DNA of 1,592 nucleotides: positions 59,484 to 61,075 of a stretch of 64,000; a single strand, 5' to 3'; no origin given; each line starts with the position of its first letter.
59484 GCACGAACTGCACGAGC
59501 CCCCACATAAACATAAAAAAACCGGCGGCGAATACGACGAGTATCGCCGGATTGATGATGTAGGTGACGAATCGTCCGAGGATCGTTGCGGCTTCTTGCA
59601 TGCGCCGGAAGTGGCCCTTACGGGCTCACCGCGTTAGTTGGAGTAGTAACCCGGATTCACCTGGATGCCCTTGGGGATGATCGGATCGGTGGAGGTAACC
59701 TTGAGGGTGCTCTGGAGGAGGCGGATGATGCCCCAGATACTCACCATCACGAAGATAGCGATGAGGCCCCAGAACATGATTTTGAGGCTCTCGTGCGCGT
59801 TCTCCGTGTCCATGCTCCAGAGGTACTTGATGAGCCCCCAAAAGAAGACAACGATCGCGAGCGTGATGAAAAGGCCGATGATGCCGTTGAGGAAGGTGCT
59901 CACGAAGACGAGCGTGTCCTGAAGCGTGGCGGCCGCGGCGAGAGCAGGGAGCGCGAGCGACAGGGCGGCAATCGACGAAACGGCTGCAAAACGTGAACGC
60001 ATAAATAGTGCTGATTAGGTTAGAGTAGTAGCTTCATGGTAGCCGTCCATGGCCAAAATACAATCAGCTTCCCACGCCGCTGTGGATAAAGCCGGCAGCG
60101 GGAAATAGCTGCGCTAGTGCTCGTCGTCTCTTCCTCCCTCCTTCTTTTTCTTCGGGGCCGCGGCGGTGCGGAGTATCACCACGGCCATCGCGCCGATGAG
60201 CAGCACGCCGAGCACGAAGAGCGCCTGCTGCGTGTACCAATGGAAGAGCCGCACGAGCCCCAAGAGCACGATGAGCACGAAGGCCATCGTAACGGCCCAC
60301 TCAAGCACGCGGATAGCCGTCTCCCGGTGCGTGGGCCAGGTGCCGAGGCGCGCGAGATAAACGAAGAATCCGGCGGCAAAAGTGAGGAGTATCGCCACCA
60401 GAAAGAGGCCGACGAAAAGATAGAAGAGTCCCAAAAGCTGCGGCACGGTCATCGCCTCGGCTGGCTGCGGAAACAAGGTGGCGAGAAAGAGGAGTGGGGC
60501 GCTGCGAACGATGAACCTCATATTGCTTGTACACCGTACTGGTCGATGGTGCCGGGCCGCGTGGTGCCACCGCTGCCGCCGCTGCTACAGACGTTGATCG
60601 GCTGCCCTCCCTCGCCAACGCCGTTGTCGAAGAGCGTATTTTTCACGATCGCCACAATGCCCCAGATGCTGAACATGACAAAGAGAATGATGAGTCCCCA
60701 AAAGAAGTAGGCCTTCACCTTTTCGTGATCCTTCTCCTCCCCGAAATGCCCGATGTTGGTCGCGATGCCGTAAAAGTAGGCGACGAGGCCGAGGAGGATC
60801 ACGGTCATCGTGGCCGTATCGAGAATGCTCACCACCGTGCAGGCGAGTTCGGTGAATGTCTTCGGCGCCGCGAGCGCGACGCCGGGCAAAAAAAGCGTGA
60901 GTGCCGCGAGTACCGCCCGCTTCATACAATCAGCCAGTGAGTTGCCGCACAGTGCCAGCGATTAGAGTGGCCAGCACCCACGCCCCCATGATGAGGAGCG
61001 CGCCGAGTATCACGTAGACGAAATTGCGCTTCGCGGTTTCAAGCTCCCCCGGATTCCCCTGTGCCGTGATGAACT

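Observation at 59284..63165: Translationally coupled operon: SAM methyltransferase, TM-anchored binding protein, five tandem pilin-like paralogs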

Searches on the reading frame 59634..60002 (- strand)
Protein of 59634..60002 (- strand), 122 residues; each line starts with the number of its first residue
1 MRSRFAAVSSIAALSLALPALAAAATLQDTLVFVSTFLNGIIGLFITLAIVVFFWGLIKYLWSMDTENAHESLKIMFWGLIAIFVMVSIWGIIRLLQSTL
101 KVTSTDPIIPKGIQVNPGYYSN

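Call 3: search_protein_families(library=pfam, proteins=[window:59634-60002:-], max_evalue=1)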
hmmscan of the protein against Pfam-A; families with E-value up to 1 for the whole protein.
window:59634-60002:- (122 aa): 3 families
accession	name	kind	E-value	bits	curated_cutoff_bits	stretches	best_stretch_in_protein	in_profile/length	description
PF18895.5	T4SS_pilin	-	9e-05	22.9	26.6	1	33-96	11-71/71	Type IV secretion system pilin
PF04123.18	DUF373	-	0.17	11.8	28.3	1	17-96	241-317/335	Domain of unknown function (DUF373)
PF11862.13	DUF3382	-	0.65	10.8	28.9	1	5-71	5-67/97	Domain of unknown function (DUF3382)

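Call 4: search_protein_families(library=ncbifam, proteins=[window:59634-60002:-], max_evalue=1)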
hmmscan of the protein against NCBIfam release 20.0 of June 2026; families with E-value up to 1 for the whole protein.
window:59634-60002:- (122 aa): 4 families
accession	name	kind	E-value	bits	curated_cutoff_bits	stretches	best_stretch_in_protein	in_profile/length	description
NF045849.1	ICE_MMCAP2_0565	equivalog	0.0012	18.5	40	1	33-96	12-76/80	Mbov_0395 family pilin-like conjugal transfer protein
NF008320.0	PRK11111.1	equivalog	0.12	11.7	216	1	5-54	112-161/215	YchE family NAAT transporter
NF041792.2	2_anti-phage_ZorA2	equivalog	0.25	9.8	700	1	33-94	41-101/550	type II Zorya anti-phage system protein ZorA2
NF042915.1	MAB_1171c_fam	subfamily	0.32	10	100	1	11-104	109-202/362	MAB_1171c family putative transporter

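Call 38: search_protein_families(library=pfam, alignment_id=A4, max_evalue=0.01)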
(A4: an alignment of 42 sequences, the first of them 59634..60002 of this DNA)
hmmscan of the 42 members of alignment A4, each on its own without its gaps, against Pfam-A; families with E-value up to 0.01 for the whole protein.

A. member 1, window:59634-60002:- (122 aa): 1 family
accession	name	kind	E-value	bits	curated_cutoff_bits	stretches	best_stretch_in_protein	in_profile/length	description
PF18895.5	T4SS_pilin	-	9e-05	22.9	26.6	1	33-96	11-71/71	Type IV secretion system pilin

B. families by the number of members that match (of 42 scanned): 9 families
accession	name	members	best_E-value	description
PF18895.5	T4SS_pilin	42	1.2e-08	Type IV secretion system pilin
PF00520.37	Ion_trans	3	2.3e-05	Ion transport protein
PF20535.3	DUF6750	1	0.0012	Family of unknown function (DUF6750)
PF12750.12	Maff2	1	0.0027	Maff2 family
PF25592.1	DUF7937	1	0.003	Domain of unknown function (DUF7937)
PF06146.17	PsiE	1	0.0034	Phosphate-starvation-inducible E family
PF03619.22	Solute_trans_a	1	0.0053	Organic solute transporter Ostalpha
PF18920.5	DUF5671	1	0.0076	Domain of unknown function (DUF5671)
PF04789.21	DUF621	1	0.0079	Protein of unknown function (DUF621)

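Call 54: search_solved_structures(query=A4, max_evalue=10)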
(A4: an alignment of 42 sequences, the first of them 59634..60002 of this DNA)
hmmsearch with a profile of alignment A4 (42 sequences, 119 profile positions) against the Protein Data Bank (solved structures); distinct sequences matched with E-value up to 10: 16.
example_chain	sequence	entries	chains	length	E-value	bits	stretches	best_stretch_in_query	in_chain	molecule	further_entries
3s8g_A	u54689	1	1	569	0.83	12.7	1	16-66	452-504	Cytochrome c oxidase subunit 1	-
4faa_A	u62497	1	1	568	0.85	12.6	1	16-66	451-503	Cytochrome c oxidase subunit 1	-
8yq6_E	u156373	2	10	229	0.85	12.6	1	16-96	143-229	de novo designed ion channel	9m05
4g7s_A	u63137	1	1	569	0.86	12.6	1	16-66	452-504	Cytochrome c oxidase subunit 1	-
4g72_A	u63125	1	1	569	0.88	12.6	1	16-66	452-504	Cytochrome c oxidase subunit 1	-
4g7r_A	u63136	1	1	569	0.88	12.6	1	16-66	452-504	Cytochrome c oxidase subunit 1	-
4g7q_A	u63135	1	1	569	0.89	12.6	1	16-66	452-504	Cytochrome c oxidase subunit 1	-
4g70_A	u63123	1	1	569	0.89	12.6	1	16-66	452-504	Cytochrome c oxidase subunit 1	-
4g71_A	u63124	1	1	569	0.89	12.6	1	16-66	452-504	Cytochrome c oxidase subunit 1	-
1ehk_A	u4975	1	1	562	1.1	12.2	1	16-66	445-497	BA3-TYPE CYTOCHROME-C OXIDASE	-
1xme_A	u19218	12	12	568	1.2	12.2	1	16-66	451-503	Cytochrome c oxidase polypeptide I | Cytochrome c oxidase subunit 1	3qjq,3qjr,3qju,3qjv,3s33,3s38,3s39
3s8f_A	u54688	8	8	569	1.2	12.2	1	16-66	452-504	Cytochrome c oxidase subunit 1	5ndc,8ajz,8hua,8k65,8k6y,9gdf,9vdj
4fa7_A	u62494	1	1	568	1.2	12.1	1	16-66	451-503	Cytochrome c oxidase subunit 1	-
2qpd_A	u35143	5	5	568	1.2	12.1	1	16-66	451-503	Cytochrome c oxidase subunit 1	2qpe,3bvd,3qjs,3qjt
8yq5_E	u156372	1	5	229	1.4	11.9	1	16-96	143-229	de novo designed ion channel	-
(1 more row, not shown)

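Call 66: search_protein_families(library=phrogs, proteins=[window:59634-60002:-], max_evalue=0.01)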
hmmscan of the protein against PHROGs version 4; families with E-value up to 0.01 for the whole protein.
window:59634-60002:- (122 aa): 0 families

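Call 68: find_homologous_proteins(query=window:59634-60002:-, max_evalue=0.001)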
Query window:59634-60002:- (122 aa): 685 proteins with E <= 0.001 among 806 candidates; the best 120 are listed.
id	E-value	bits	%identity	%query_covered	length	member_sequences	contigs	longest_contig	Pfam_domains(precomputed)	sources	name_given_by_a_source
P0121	2.7e-70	252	100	100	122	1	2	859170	-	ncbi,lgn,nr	ncbi:MAG: hypothetical protein HYS26_03885 [Candidatus Kaiserbacteria bacterium]|nr:MAG: hypothetica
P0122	1.6e-57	211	85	99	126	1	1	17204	-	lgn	-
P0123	5.1e-57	209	81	99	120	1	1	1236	-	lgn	-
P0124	1.3e-56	208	85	97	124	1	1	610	-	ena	-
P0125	3.6e-55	203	86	96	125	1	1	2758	-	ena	-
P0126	5.3e-55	202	82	96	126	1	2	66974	-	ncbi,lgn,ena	-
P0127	6.4e-55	202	84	96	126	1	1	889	-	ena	-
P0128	1.1e-54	201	82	96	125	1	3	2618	-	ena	-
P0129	2.5e-54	200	79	100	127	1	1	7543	-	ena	-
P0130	3.2e-54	200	81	97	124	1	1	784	-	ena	-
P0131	3.3e-54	200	81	98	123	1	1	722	-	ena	-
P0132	3.5e-54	200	78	100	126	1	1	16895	-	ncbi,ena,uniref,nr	ncbi:hypothetical protein A3B35_02495 [Candidatus Kaiserbacteria bacterium RIFCSPLOWO2_01_FULL_54_24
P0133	5.6e-54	199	85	96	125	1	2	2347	-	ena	-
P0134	6.7e-54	199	82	97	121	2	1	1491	-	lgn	-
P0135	7.0e-54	199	79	97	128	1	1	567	PF18895.6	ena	-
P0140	3.4e-53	197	77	99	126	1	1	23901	PF18895.6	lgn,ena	-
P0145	7.7e-53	195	81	97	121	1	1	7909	PF18895.6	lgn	-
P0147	1.4e-52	195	74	100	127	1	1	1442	PF18895.6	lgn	-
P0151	3.5e-52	193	81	97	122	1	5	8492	PF18895.6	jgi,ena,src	-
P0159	1.8e-51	191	87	84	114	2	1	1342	PF18895.6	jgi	jgi:hypothetical protein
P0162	3.0e-51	190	87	75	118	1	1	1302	PF18895.6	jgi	jgi:hypothetical protein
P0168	7.0e-51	189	85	84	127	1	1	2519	PF18895.6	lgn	-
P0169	1.0e-50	189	85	75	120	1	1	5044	PF18895.6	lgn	-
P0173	9.2e-50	186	86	86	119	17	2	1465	PF18895.6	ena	-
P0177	6.4e-49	183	80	82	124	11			PF18895.6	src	-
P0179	8.3e-49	182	77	96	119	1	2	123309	PF18895.6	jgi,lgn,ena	-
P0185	4.9e-47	177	81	86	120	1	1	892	PF18895.6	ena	-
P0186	5.8e-47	176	76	94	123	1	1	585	PF18895.6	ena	-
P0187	1.1e-46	176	75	75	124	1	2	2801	PF18895.6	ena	-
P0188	1.4e-46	175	73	98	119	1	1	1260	PF18895.6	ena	-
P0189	2.3e-46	175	76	75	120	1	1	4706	PF18895.6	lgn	-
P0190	4.2e-46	174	72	97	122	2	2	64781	PF18895.6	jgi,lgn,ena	-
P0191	4.3e-46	174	69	96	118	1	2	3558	PF18895.6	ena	-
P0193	4.8e-46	174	69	96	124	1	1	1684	PF18895.6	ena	-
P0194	4.8e-46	174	69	96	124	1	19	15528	PF18895.6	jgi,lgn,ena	-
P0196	1.1e-45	172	80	86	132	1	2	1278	PF18895.6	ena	-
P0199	1.5e-45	172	71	98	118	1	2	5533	PF18895.6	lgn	-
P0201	3.2e-45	171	79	86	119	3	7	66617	PF18895.6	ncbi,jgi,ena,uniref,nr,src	ncbi:hypothetical protein A2853_00945 [Candidatus Kaiserbacteria bacterium RIFCSPHIGHO2_01_FULL_55_1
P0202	8.7e-45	169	73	96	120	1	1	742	PF18895.6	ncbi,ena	-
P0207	2.5e-44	168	72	92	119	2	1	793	PF18895.6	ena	-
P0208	2.7e-44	168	78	84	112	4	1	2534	PF18895.6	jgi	-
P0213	9.1e-44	166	68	96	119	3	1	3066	PF18895.6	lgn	-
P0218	3.3e-43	164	70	96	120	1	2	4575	PF18895.6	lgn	-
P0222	8.4e-43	163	76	75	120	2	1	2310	PF18895.6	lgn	-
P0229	2.5e-42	162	70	96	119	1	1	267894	PF18895.6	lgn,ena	-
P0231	5.0e-42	161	75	90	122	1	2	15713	PF18895.6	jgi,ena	-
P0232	5.3e-42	161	71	93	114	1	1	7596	PF18895.6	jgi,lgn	jgi:hypothetical protein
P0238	8.6e-42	160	65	96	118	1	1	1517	PF18895.6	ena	-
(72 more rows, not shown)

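Call 77: predict_structure(alignment_id=A8)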
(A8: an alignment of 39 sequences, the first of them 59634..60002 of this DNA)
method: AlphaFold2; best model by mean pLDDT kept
length: 122 residues; sequences in the alignment: 39
mean_pLDDT: 72.8   pTM: 0.48
mean pLDDT of the five models: 72.8, 68.2, 67.3, 66.2, 64.9
residues with pLDDT >= 90: 29; 70-90: 40; 50-70: 42; < 50: 11
segments of 3 or more residues with pLDDT < 50: 113-115, 118-122
pLDDT, mean of each block of 10 residues (from residue 1): 55 60 61 82 92 90 76 90 92 80 53 50 41
secondary structure, 60 per line:
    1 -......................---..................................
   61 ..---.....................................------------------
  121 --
elements in order: H2-23 H27-62 H66-102

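Call 80: fold_search(model_id=the predicted structure, library=pdb)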
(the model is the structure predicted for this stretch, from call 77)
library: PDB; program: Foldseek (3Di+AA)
matches with E <= 10: 223; with E <= 0.001: 0
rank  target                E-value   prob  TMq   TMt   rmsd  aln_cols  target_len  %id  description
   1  6s1k_E                4.8e-01  0.98  0.54  0.64   2.6        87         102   15  E. coli Core Signaling Unit, carrying QQQQ receptor mutation (released 2020-01-22)
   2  7ajq_A                7.4e-01  0.60  0.39  0.22  10.9       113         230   18  cryo-EM structure of ExbBD from Serratia Marcescens (released 2021-10-06)
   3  8c5v_I                8.9e-01  0.91  0.57  0.15  15.5       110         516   15  Chemotaxis core signalling unit from E protein lysed E. coli cells (released 2023-09-13)
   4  9vub_C                8.9e-01  0.87  0.59  0.21   8.2       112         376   11  channel C complex with 3 (released 2026-03-11)
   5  5u0p_V                1.1e+00  0.69  0.47  0.48   3.3        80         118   16  Cryo-EM structure of the transcriptional Mediator (released 2017-03-08)
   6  9vub_A                1.1e+00  0.85  0.58  0.20   8.2       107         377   11  channel C complex with 3 (released 2026-03-11)
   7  6ye4_A                1.1e+00  0.57  0.38  0.22   4.1        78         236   20  Structure of ExbB pentamer from Serratia marcescens by single particle cryo electron microscopy (released 2021-03-31)
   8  3rko_G                1.2e+00  0.89  0.38  0.46  11.2        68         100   22  Crystal structure of the membrane domain of respiratory complex I from E. coli at 3.0 angstrom resolution (released 2011-08-03)
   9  9grx_E                1.2e+00  0.72  0.39  0.47  21.8        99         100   14  NDH-PSI-LHCI supercomplex from S. oleracea (released 2025-02-12)
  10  3zx6_A                1.3e+00  0.77  0.53  0.23  16.2       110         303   15  Structure of Hamp(AF1503)-Tsr fusion - Hamp (A291V) mutant (released 2012-02-29)
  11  7wff_E                1.4e+00  0.44  0.28  0.38  16.2        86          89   13  Subcomplexes B,M and L in the Cylic electron transfer supercomplex NDH-PSI from Arabidopsis (released 2022-03-16)
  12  5sv0_A                1.9e+00  0.25  0.37  0.21  11.5       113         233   16  Structure of the ExbB/ExbD complex from E. coli at pH 7.0 (released 2016-09-28)
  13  7f9o_P                2.0e+00  0.23  0.28  0.34  20.6       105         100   11  PSI-NDH supercomplex of Barley (released 2021-12-22)
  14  9lli_O                2.1e+00  0.35  0.37  0.59   4.2        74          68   16  Cryo-EM structure of D1R in complex with de novo designed GEM targeting TM1/2/4 and GEM targeting TM3/4/5, and negativ (released 2026-03-04)
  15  8vvi_C                2.1e+00  0.15  0.30  0.33   7.5        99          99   17  Cryo-EM structure of a type II ZorAB complex from Sulfuricurvum kujiense (released 2025-02-05)
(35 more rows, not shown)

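Call 89: search_dna_similar(query=window:59634-60002:-, collection=plasmids, mode=protein, max_evalue=1, max_rows=15)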
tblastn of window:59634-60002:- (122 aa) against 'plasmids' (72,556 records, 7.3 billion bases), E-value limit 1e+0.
No match.

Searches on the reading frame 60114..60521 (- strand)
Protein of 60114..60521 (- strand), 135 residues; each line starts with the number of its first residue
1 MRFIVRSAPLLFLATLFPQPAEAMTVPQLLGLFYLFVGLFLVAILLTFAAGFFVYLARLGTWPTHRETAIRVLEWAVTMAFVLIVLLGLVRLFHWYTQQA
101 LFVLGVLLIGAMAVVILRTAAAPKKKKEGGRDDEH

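Call 3: search_protein_families(library=pfam, proteins=[window:60114-60521:-], max_evalue=1)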
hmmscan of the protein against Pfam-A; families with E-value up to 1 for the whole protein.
window:60114-60521:- (135 aa): 4 families
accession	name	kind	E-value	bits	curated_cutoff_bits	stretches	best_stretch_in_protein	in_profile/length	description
PF24432.1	DUF7555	-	0.0077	16.7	28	1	68-128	7-70/133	Family of unknown function (DUF7555)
PF04923.17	Ninjurin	-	0.12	12.7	26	1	31-87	38-95/102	Ninjurin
PF22002.1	MTLN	-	0.13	12.6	27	0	68-88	4-24/56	Mitoregulin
PF03208.24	PRA1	-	0.47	10.5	30.1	1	29-116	49-128/143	PRA1 family protein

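Call 4: search_protein_families(library=ncbifam, proteins=[window:60114-60521:-], max_evalue=1)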
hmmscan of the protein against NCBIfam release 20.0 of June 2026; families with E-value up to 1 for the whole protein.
window:60114-60521:- (135 aa): 1 family
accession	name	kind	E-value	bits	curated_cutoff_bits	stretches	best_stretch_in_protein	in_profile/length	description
TIGR03025.1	EPS_sugtrans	subfamily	0.26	10.5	295.55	1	39-121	31-111/445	exopolysaccharide biosynthesis polyprenyl glycosylphosphotransferase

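Call 37: search_protein_families(library=pfam, alignment_id=A3, max_evalue=0.01)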
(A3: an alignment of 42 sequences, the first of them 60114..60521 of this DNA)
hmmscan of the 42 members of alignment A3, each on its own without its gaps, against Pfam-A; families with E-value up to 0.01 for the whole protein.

A. member 1, window:60114-60521:- (135 aa): 1 family
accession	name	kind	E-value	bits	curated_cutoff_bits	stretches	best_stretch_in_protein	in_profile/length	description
PF24432.1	DUF7555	-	0.0077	16.7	28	1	68-128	7-70/133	Family of unknown function (DUF7555)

B. families by the number of members that match (of 42 scanned): 18 families
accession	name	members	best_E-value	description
PF18895.5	T4SS_pilin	10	0.00012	Type IV secretion system pilin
PF13789.11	DUF4181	3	1.6e-05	Domain of unknown function (DUF4181)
PF07695.17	7TMR-DISM_7TM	3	0.00038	7TM diverse intracellular signalling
PF13567.11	DUF4131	3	0.0025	Domain of unknown function (DUF4131)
PF19747.4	DUF6234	2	0.0014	Family of unknown function (DUF6234)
PF07332.16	Phage_holin_3_6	1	0.00047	Putative Actinobacterial Holin-X, holin superfamily III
PF13105.11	DUF3959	1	0.00074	Protein of unknown function (DUF3959)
PF04893.22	Yip1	1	0.0019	Yip1 domain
PF04923.17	Ninjurin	1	0.0027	Ninjurin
PF14126.11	DUF4293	1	0.0047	Domain of unknown function (DUF4293)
PF03188.21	Cytochrom_B561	1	0.0051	Eukaryotic cytochrome b561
PF24358.1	ABCC10_N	1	0.0054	ABCC10 N-terminal domain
PF16214.10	AC_N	1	0.007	Adenylyl cyclase N-terminal extracellular and transmembrane region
PF02293.20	AmiS_UreI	1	0.0074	AmiS/UreI family transporter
PF05545.16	FixQ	1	0.0074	Cbb3-type cytochrome oxidase component FixQ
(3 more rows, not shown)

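Call 66: search_protein_families(library=phrogs, proteins=[window:60114-60521:-], max_evalue=0.01)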
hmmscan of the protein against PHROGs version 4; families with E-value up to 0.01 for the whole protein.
window:60114-60521:- (135 aa): 0 families

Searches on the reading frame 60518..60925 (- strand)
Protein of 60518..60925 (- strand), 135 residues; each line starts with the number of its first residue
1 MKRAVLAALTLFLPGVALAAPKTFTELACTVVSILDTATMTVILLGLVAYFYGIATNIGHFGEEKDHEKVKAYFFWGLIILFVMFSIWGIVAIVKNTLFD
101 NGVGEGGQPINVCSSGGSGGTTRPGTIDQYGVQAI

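Call 3: search_protein_families(library=pfam, proteins=[window:60518-60925:-], max_evalue=1)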
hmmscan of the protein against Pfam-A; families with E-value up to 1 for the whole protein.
window:60518-60925:- (135 aa): 7 families
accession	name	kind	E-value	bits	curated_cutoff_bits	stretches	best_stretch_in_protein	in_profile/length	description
PF19554.4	DUF6077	-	0.0065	15.7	27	1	39-97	6-62/354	Family of unknown function (DUF6077)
PF18895.5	T4SS_pilin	-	0.072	13.6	26.6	1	43-93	18-70/71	Type IV secretion system pilin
PF10183.14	ESSS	-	0.14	12.8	22.8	1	60-88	47-79/115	ESSS subunit of NADH:ubiquinone oxidoreductase (complex I)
PF01127.27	Sdh_cyt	-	0.15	12.6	25.8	1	29-100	19-94/122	Succinate dehydrogenase/Fumarate reductase transmembrane subunit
PF06127.16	Mpo1-like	-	0.3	11.7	24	1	27-87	32-89/95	2-hydroxy-palmitic acid dioxygenase Mpo1-like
PF04956.18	TrbC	-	0.35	11.6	27.9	1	4-60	15-74/98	TrbC/VIRB2 pilin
PF00335.26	Tetraspanin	-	0.41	10.7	32.1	1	35-95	43-100/225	Tetraspanin family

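Call 4: search_protein_families(library=ncbifam, proteins=[window:60518-60925:-], max_evalue=1)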
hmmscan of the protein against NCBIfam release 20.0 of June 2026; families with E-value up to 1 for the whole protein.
window:60518-60925:- (135 aa): 3 families
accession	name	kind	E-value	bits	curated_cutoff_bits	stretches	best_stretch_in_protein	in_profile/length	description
NF045849.1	ICE_MMCAP2_0565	equivalog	0.015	15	40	1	37-97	18-79/80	Mbov_0395 family pilin-like conjugal transfer protein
NF008648.0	PRK11642.1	equivalog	0.28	9.4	982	1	3-62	498-557/813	ribonuclease R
NF033218.1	anchor_AmaP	equivalog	0.77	9.5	55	1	40-96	12-72/166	alkaline shock response membrane anchor protein AmaP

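Call 66: search_protein_families(library=phrogs, proteins=[window:60518-60925:-], max_evalue=0.01)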
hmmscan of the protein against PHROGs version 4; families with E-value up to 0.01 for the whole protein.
window:60518-60925:- (135 aa): 0 families
